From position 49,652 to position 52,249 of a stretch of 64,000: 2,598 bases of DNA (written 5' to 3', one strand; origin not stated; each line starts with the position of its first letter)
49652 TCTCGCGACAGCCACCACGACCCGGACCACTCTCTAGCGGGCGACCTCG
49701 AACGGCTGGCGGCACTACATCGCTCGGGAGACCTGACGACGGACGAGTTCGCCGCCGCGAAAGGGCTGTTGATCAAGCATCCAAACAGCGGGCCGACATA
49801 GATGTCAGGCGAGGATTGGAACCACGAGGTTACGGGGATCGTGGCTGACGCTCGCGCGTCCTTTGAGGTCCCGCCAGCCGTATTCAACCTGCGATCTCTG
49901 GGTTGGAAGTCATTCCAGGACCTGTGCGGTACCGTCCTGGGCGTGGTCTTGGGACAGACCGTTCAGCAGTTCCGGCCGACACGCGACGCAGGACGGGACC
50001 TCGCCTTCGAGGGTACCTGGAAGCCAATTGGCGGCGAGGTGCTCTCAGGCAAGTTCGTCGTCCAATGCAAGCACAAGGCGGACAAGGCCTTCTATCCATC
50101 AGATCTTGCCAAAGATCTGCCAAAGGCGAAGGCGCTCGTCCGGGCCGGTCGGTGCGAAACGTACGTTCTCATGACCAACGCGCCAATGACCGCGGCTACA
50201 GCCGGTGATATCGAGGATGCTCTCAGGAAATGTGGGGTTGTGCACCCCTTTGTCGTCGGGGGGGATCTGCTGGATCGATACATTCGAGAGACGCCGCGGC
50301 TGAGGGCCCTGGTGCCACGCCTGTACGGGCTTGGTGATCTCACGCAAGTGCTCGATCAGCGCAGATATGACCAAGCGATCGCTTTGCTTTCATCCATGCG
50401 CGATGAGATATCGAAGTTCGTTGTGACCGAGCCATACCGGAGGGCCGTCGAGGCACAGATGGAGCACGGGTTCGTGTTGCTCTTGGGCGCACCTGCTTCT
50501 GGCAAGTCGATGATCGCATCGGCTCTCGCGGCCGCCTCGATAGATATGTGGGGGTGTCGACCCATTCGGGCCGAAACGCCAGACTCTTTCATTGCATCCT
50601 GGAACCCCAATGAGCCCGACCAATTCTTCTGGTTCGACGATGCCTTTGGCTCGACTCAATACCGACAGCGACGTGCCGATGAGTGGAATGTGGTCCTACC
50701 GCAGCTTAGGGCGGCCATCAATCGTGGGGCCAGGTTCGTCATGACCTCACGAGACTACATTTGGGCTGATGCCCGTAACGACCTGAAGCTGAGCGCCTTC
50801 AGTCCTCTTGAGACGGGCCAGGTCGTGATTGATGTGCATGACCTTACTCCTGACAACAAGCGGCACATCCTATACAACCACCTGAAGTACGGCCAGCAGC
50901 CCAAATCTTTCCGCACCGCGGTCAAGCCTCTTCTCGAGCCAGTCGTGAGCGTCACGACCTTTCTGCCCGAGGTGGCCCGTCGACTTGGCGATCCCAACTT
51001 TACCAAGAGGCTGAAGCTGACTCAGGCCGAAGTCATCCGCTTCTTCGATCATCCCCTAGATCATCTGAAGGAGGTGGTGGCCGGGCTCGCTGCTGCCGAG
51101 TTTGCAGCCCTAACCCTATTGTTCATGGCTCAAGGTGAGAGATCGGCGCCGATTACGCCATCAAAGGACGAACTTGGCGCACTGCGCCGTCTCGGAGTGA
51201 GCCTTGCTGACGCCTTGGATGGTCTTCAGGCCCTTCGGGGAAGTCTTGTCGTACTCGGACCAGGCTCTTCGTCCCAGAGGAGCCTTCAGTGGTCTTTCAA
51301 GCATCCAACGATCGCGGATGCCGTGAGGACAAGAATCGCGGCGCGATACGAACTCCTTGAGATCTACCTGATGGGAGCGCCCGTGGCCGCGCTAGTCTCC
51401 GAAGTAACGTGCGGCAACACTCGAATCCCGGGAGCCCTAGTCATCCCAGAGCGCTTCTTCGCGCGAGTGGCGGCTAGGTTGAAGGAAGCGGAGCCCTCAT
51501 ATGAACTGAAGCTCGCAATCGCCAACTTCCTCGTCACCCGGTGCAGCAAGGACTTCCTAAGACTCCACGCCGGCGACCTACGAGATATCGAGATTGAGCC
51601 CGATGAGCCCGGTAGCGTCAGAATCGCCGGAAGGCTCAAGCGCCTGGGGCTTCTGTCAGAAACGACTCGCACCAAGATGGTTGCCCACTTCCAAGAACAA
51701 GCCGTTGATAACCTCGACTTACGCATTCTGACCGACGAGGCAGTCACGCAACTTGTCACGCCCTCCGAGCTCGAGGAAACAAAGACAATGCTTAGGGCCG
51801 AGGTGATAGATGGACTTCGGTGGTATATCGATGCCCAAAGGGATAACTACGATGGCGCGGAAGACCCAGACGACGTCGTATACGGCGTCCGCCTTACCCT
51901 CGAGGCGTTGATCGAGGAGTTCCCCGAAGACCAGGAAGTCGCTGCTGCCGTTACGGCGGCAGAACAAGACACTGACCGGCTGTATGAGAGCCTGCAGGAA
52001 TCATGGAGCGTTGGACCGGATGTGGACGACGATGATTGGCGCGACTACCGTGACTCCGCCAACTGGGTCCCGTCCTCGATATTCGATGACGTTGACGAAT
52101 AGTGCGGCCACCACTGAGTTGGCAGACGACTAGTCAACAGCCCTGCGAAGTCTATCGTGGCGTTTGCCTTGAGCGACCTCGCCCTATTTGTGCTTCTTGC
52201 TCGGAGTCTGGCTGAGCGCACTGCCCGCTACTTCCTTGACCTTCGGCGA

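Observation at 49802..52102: Compact low-GC Mrr-nuclease / STAND-NTPase fusion (NLR- or Avs-like antiviral candidate)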

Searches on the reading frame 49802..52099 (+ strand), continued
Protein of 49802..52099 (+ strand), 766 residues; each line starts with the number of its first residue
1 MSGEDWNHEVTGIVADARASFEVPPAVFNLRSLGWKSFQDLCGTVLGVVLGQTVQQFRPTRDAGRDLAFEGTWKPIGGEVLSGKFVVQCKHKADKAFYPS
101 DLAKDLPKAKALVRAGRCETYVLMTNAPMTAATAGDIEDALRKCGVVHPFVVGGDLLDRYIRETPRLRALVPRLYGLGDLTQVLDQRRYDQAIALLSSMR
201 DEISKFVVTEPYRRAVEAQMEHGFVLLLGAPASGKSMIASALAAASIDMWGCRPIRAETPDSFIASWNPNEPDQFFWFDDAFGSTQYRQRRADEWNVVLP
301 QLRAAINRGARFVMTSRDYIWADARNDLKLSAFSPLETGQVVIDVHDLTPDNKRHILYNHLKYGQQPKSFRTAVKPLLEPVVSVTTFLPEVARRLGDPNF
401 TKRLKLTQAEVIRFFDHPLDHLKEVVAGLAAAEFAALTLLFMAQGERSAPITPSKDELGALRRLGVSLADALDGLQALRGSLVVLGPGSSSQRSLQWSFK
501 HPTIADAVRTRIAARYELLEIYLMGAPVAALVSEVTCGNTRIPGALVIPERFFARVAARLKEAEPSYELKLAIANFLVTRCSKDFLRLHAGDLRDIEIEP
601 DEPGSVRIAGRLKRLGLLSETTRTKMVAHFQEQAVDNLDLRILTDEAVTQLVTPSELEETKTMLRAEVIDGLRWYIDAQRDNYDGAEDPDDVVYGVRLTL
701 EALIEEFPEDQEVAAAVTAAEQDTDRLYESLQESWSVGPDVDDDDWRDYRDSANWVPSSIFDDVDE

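Call 85: search_protein_families(library=padloc, proteins=[L013:7251-10004:+, L066:7889-9934:+, L017:6377-8521:+, L074:7925-9784:+, L020:7799-9976:+, L029:6770-9955:+, L067:6895-9972:+, L058:3964-5676:+, L072:4150-7230:+], max_evalue=0.000001)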
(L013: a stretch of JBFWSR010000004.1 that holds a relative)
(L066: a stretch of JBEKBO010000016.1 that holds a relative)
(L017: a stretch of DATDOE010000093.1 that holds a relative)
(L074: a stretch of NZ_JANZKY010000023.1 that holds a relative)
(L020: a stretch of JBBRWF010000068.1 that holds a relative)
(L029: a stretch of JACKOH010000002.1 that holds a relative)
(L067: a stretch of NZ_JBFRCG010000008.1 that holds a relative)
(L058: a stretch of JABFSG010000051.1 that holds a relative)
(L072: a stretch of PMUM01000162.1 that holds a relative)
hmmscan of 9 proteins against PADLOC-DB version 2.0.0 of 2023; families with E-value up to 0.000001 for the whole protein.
L013:7251-10004:+ (918 aa): 11 families
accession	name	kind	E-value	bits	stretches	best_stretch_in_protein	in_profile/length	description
PDLC03859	LmuB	-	8.5e-18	62.9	2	199-747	138-592/611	-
PDLC04135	mad3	-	1.8e-16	58.7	1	640-743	231-330/374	mads_3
PDLC03861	LmuB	-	1.1e-12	44.8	1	113-167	208-262/1213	-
PDLC03865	LmuB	-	2.4e-11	40.6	1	117-166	5-61/1007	-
PDLC04891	PDC-S06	-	5.4e-10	36.3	1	650-749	602-698/858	-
PDLC02756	PbeC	-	8.7e-09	32.9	0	115-181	3-74/643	PbeC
PDLC02980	AriA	-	9.8e-09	33.6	0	656-740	221-303/304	-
PDLC02335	AbiLi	-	1.1e-08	32.5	0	115-159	50-99/326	AbiLi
PDLC02668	DndD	-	2.8e-08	31.2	0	115-177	3-69/659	DndD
PDLC02747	PbeC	-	1.7e-07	28.5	1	118-175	9-65/632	PbeC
PDLC02336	AbiLi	-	1.8e-07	29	0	670-750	226-303/340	AbiLi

L066:7889-9934:+ (682 aa): 17 families
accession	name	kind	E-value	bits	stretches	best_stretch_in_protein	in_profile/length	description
PDLC03859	LmuB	-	1.5e-33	114.9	1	16-638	15-595/611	-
PDLC03865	LmuB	-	5.8e-27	92.3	2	1-58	1-65/1007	-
PDLC03861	LmuB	-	1.1e-24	84.5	2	3-59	210-266/1213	-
PDLC03868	LmuB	-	2.1e-23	80.7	2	558-642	910-995/1035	-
PDLC04135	mad3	-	8.4e-21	72.9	1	6-631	5-326/374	mads_3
PDLC03863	LmuB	-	9.8e-12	42.3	1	13-101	12-85/610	-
PDLC00278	PtuA1|PtuA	-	2.1e-09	35.2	1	1-58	1-57/436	AAA ATPase domain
PDLC00271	PtuA1|PtuA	-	2.8e-09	35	1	1-68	1-67/421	AAA ATPase domain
PDLC02980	AriA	-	5.6e-09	34.4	0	26-48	1-23/304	-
PDLC02979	AriA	-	9.2e-09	33.5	1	1-57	1-56/373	-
PDLC00310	PtuA1|PtuA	-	2.5e-08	31.4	1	1-60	1-59/443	AAA ATPase domain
PDLC00284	PtuA1|PtuA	-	8.9e-08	29.4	1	2-68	61-127/545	AAA ATPase domain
PDLC00311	PtuA1|PtuA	-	1.6e-07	28.7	1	1-123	1-124/455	AAA ATPase domain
PDLC00267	PtuA1|PtuA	-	1.9e-07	28.6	1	1-50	1-49/438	AAA ATPase domain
PDLC00298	PtuA1|PtuA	-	2.4e-07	28.2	1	1-57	1-56/423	AAA ATPase domain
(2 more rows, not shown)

L017:6377-8521:+ (715 aa): 15 families
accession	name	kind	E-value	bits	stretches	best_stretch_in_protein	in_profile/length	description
PDLC03865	LmuB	-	3e-45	152.8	2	494-679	816-990/1007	-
PDLC03859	LmuB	-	5.6e-41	139.4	1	4-675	6-597/611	-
PDLC03868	LmuB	-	3.5e-22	76.6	1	5-57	8-61/1035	-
PDLC03861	LmuB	-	3.3e-21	73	2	2-91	209-301/1213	-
PDLC04135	mad3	-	2.4e-18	64.8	2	2-95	1-99/374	mads_3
PDLC00278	PtuA1|PtuA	-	1.6e-09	35.6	1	1-65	1-64/436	AAA ATPase domain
PDLC02730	PbeC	-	1e-08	32.4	0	1-51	1-55/651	PbeC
PDLC02756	PbeC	-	1.2e-08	32.4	0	1-51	1-58/643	PbeC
PDLC00311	PtuA1|PtuA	-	4e-08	30.7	1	1-185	1-170/455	AAA ATPase domain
PDLC02726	PbeC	-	5.5e-08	29.7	0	20-50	21-53/637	PbeC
PDLC02714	PbeC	-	7e-08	29.7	0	1-62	1-66/651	PbeC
PDLC00277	PtuA1|PtuA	-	9.2e-08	29.7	1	1-59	1-58/423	AAA ATPase domain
PDLC00271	PtuA1|PtuA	-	1.6e-07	29.3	0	1-57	1-56/421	AAA ATPase domain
PDLC00267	PtuA1|PtuA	-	3.2e-07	27.8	1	1-49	1-48/438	AAA ATPase domain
PDLC02739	PbeC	-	5.3e-07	26.7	1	1-51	1-55/644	PbeC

L074:7925-9784:+ (620 aa): 101 families (the best 25 are shown)
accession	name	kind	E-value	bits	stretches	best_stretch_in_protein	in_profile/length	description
PDLC02979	AriA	-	2.8e-69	232.7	1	13-386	1-372/373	-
PDLC02358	Old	-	5.9e-30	102.6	2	230-513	173-459/578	Old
PDLC00066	GajA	-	6.6e-24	82.4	2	311-456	249-396/567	AAA ATPase domain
PDLC00067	GajA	-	2.2e-23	80.6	2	242-402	197-361/604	AAA ATPase domain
PDLC00086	GajA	-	3.4e-21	73.7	2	292-559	260-521/600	AAA ATPase domain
PDLC04168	GajA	-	4.5e-21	73.2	2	251-552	197-480/570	-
PDLC00070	GajA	-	4.7e-21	73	2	239-401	186-351/596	AAA ATPase domain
PDLC00090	GajA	-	4.8e-21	73.1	1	13-80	1-71/659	AAA ATPase domain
PDLC00062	GajA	-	7.8e-21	72.1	1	302-402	261-359/639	AAA ATPase domain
PDLC00091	GajA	-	3.3e-19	67.2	2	323-402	278-357/627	AAA ATPase domain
PDLC00099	GajA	-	4.1e-19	67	2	13-90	1-85/626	AAA ATPase domain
PDLC00096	GajA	-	4.1e-19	66.7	2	346-404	293-354/630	AAA ATPase domain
PDLC00061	GajA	-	1.6e-18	64.6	1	13-76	1-66/652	AAA ATPase domain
PDLC00063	GajA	-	3.4e-18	63.6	2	239-405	236-418/679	AAA ATPase domain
PDLC00080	GajA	-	5.2e-18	63.1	2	13-91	1-91/622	AAA ATPase domain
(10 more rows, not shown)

L020:7799-9976:+ (726 aa): 91 families (the best 25 are shown)
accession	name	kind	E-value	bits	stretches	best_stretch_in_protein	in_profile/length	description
PDLC02358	Old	-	1e-90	303.2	2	181-542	123-455/578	Old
PDLC02979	AriA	-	8e-39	132.5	1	1-414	1-372/373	-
PDLC00070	GajA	-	7e-32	108.8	2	206-617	156-531/596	AAA ATPase domain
PDLC00085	GajA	-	7.8e-27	92.3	2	1-205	1-214/580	AAA ATPase domain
PDLC00067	GajA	-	1.1e-26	91.5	2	373-535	306-460/604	AAA ATPase domain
PDLC02915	ATPase-Toprim_I-B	-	2e-22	77.7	2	1-62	1-62/623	-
PDLC00099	GajA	-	3.7e-22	77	2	373-541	300-466/626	AAA ATPase domain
PDLC00081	GajA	-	5.4e-22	76.2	2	332-537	238-436/574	AAA ATPase domain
PDLC00093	GajA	-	7.8e-22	75.7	2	367-579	377-558/736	AAA ATPase domain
PDLC00092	GajA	-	8.9e-22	75.3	2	373-549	313-484/604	AAA ATPase domain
PDLC00090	GajA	-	1.2e-21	75.1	2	203-503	164-448/659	AAA ATPase domain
PDLC00065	GajA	-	1.5e-21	74.8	2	373-536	335-506/670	AAA ATPase domain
PDLC00095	GajA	-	5.9e-21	72.7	2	364-544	387-572/752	AAA ATPase domain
PDLC00080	GajA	-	1.1e-20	71.9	1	372-545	292-462/622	AAA ATPase domain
PDLC00096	GajA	-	1.6e-20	71.4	1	373-552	290-471/630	AAA ATPase domain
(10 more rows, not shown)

L029:6770-9955:+ (1062 aa): 12 families
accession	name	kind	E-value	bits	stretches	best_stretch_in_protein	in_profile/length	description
PDLC03859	LmuB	-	9e-37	125.5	1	236-1048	5-597/611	-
PDLC03865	LmuB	-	6.3e-33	112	2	972-1047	906-985/1007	-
PDLC03861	LmuB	-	2.3e-24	83.5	2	858-1052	997-1191/1213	-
PDLC04135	mad3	-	2.2e-15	55.1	1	780-1037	101-324/374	mads_3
PDLC02980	AriA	-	8.7e-10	37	0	258-279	1-22/304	-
PDLC04611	PDC-M38A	-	4.7e-09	34.2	1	237-358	3-123/383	-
PDLC02336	AbiLi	-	1.2e-08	32.9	1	235-342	1-93/340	AbiLi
PDLC02913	ATPase_I-A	-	1.8e-08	32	0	231-277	49-95/508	-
PDLC04213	HEC-02A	-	1.1e-07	29.8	0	237-312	4-76/337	-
PDLC03868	LmuB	-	1.1e-07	28.6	0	356-880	225-736/1035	-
PDLC02979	AriA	-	8.7e-07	27.1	0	236-278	3-45/373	-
PDLC04609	PDC-M38A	-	9.7e-07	26.3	0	236-285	2-51/371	-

L067:6895-9972:+ (1026 aa): 17 families
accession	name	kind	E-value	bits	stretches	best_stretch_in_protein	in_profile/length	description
PDLC03859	LmuB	-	9.6e-37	125.4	1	217-1012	21-597/611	-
PDLC03865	LmuB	-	4.7e-31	105.8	2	936-1011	906-985/1007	-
PDLC03861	LmuB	-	2.4e-25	86.7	2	654-1017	818-1192/1213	-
PDLC04135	mad3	-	3.9e-16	57.6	2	683-1000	117-323/374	mads_3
PDLC02980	AriA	-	2.7e-10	38.7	0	222-243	1-22/304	-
PDLC02913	ATPase_I-A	-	3.2e-10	37.8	0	196-241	50-95/508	-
PDLC03868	LmuB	-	8.2e-10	35.6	0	318-868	223-778/1035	-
PDLC02336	AbiLi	-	1.4e-09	36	1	199-243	1-45/340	AbiLi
PDLC02979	AriA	-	1.8e-09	35.9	0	200-242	3-45/373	-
PDLC04611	PDC-M38A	-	4.5e-09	34.3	1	200-250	2-51/383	-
PDLC00299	PtuA1|PtuA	-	5.4e-09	33.5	0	191-241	46-96/535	AAA ATPase domain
PDLC02981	AriAB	-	2e-08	31.4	0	200-241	3-44/694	-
PDLC04213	HEC-02A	-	2e-07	28.9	0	221-256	24-52/337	-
PDLC00278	PtuA1|PtuA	-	2.3e-07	28.4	0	200-242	3-45/436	AAA ATPase domain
PDLC04608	PDC-M38A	-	2.5e-07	28.7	0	198-242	3-47/367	-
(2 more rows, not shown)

L058:3964-5676:+ (571 aa): 86 families (the best 25 are shown)
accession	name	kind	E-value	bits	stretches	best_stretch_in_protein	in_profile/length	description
PDLC03179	Specificity_I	-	2.7e-143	477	1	20-568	37-588/589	Type I specificity subunit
PDLC03076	Specificity_I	-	1.7e-90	302.6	2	23-258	253-487/488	Type I specificity subunit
PDLC03196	Specificity_I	-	1e-87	293.1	1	12-569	11-587/792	Type I specificity subunit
PDLC03096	Specificity_I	-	8.5e-75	250.7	2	1-460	1-453/658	Type I specificity subunit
PDLC03056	Specificity_I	-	1.3e-70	236.5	3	213-393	377-559/590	Type I specificity subunit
PDLC03079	Specificity_I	-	6.8e-66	221.3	2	74-256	17-189/470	Type I specificity subunit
PDLC03109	Specificity_I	-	3.2e-64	215.5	4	83-261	10-201/591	Type I specificity subunit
PDLC03169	Specificity_I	-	2.1e-58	196.8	2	84-259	6-182/461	Type I specificity subunit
PDLC03127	Specificity_I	-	9.3e-55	184.4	4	368-568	243-449/571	Type I specificity subunit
PDLC03162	Specificity_I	-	1.1e-52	177.3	2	12-267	177-396/431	Type I specificity subunit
PDLC04137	mad5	-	5.5e-51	172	2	73-271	197-389/392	mads_5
PDLC03195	Specificity_I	-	3.5e-49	165.8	2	207-565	164-506/512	Type I specificity subunit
PDLC03189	Specificity_I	-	1.3e-48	164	3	84-257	6-174/459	Type I specificity subunit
PDLC03108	Specificity_I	-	1.2e-43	148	2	83-250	32-196/452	Type I specificity subunit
PDLC03157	Specificity_I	-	2e-43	146.8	1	54-252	148-341/367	Type I specificity subunit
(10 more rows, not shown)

L072:4150-7230:+ (1027 aa): 26 families (the best 25 are shown)
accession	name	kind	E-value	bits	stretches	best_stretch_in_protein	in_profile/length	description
PDLC00186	HamB1|HamB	-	1.8e-31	107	2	529-691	371-532/864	DEAD-box helicase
PDLC00194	HamB1|HamB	-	3e-31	106.2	2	326-492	252-420/995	DEAD-box helicase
PDLC04531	PDC-M23B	-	3.3e-31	106.2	2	591-718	615-737/1060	-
PDLC00200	HamB2|HamB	-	3.6e-30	102.7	1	321-842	163-677/865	DEAD-box helicase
PDLC00187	HamB1|HamB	-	3.2e-28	96.5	1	320-760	157-584/851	DEAD-box helicase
PDLC00188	HamB1|HamB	-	1e-26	91.3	1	314-509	253-457/1037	DEAD-box helicase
PDLC00192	HamB1|HamB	-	1.4e-26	90.4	2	323-480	288-446/1104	DEAD-box helicase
PDLC00178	HamB1|HamB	-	2e-26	90.2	1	315-486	257-430/830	DEAD-box helicase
PDLC00174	HamB1|HamB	-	1.1e-24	84.4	2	320-477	319-478/1163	DEAD-box helicase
PDLC00190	HamB1|HamB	-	4e-22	76.5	1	326-697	164-521/866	DEAD-box helicase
PDLC03960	SngC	-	1.3e-19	68.5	1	302-730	24-401/720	-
PDLC00175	HamB1|HamB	-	7e-18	61.5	1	312-479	234-401/1000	DEAD-box helicase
PDLC00199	HamB2|HamB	-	8.2e-18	61.8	1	320-683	151-510/841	DEAD-box helicase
PDLC00183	HamB1|HamB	-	1.8e-17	61.1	1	315-486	258-431/509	DEAD-box helicase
PDLC00185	HamB1|HamB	-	1.9e-17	60.4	1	323-682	161-516/871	DEAD-box helicase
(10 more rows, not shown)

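Call 99: fold_search(model_id=the predicted structure, library=viral)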
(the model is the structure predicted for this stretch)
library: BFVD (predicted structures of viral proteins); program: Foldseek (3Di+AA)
matches with E <= 10: 677; with E <= 0.001: 1
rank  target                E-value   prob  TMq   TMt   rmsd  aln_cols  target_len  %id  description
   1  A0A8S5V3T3            1.3e-04  1.00  0.22  0.21  23.5       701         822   11  NLR family CARD domain-containing protein-inhibition, Muti-domain, Innate Immunity, Phosphorylation [Siphoviridae sp. cteDy1]
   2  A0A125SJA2            1.1e-03  1.00  0.11  0.22  16.8       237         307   16  (no name in the UniProt tables at hand)
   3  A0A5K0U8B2            1.2e-03  0.97  0.15  0.17  18.8       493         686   12  ATP-dependent metallopeptidase FtsH/Yme1/Tma family protein [Yasminevirus sp. GU-2018]
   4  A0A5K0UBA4            2.1e-03  1.00  0.16  0.13  10.6       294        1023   12  Vesicle-fusing ATPase-like [Yasminevirus sp. GU-2018]
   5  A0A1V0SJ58            2.2e-03  0.57  0.14  0.11  25.9       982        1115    8  Superfamily II helicase [Klosneuvirus KNV1]
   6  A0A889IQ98            2.4e-03  0.99  0.17  0.30  16.5       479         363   11  (no name in the UniProt tables at hand)
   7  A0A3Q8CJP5            3.0e-03  1.00  0.18  0.34   5.5       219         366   15  ATPase AAA-type core domain-containing protein [Lactobacillus phage Lpa804]
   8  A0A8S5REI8            3.5e-03  0.96  0.17  0.25  19.7       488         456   12  ATPase-like protein [virus sp. ctqEG8]
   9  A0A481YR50            3.7e-03  1.00  0.20  0.22  20.2       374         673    8  ATPase family protein [Marseillevirus LCMAC101]
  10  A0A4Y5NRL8            4.0e-03  1.00  0.14  0.34  11.5       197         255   15  (no name in the UniProt tables at hand)
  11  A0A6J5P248            4.2e-03  1.00  0.16  0.26   9.7       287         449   12  ATPase-like protein [uncultured Caudovirales phage]
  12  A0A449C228            4.4e-03  0.98  0.16  0.28  18.4       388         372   13  (no name in the UniProt tables at hand)
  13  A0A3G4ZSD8            5.2e-03  0.97  0.14  0.14  12.3       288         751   10  AAA family ATPase [Barrevirus sp.]
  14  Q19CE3                7.1e-03  1.00  0.18  0.36  13.8       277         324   13  Uncharacterized protein nrdC.10 [Aeromonas phage 25]
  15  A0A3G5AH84            7.8e-03  0.97  0.17  0.24  20.1       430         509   12  Uncharacterized protein [Sylvanvirus sp.]
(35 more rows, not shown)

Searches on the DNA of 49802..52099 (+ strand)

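Call 89: search_dna_similar(query=L022:10001-12268:+, collection=ecoli_genomes, mode=distant, max_rows=10)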
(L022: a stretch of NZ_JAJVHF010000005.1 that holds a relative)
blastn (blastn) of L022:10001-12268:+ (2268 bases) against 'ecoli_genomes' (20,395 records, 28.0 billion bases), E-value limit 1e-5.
No match.

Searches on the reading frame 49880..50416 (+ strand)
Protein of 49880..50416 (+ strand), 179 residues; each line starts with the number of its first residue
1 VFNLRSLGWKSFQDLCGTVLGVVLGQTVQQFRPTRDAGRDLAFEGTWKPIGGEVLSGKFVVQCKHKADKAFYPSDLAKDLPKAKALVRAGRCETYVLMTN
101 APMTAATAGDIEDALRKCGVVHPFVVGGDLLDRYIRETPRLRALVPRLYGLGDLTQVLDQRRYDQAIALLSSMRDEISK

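Call 88: search_solved_structures(query=A5, max_evalue=10, show_alignments=4)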
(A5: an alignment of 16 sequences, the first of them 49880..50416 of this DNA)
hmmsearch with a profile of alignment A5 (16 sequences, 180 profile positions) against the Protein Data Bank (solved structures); distinct sequences matched with E-value up to 10: 1.
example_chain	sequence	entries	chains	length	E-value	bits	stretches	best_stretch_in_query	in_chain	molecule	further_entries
4lfe_A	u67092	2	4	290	0.5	13.3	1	143-179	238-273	Geranylgeranyl diphosphate synthase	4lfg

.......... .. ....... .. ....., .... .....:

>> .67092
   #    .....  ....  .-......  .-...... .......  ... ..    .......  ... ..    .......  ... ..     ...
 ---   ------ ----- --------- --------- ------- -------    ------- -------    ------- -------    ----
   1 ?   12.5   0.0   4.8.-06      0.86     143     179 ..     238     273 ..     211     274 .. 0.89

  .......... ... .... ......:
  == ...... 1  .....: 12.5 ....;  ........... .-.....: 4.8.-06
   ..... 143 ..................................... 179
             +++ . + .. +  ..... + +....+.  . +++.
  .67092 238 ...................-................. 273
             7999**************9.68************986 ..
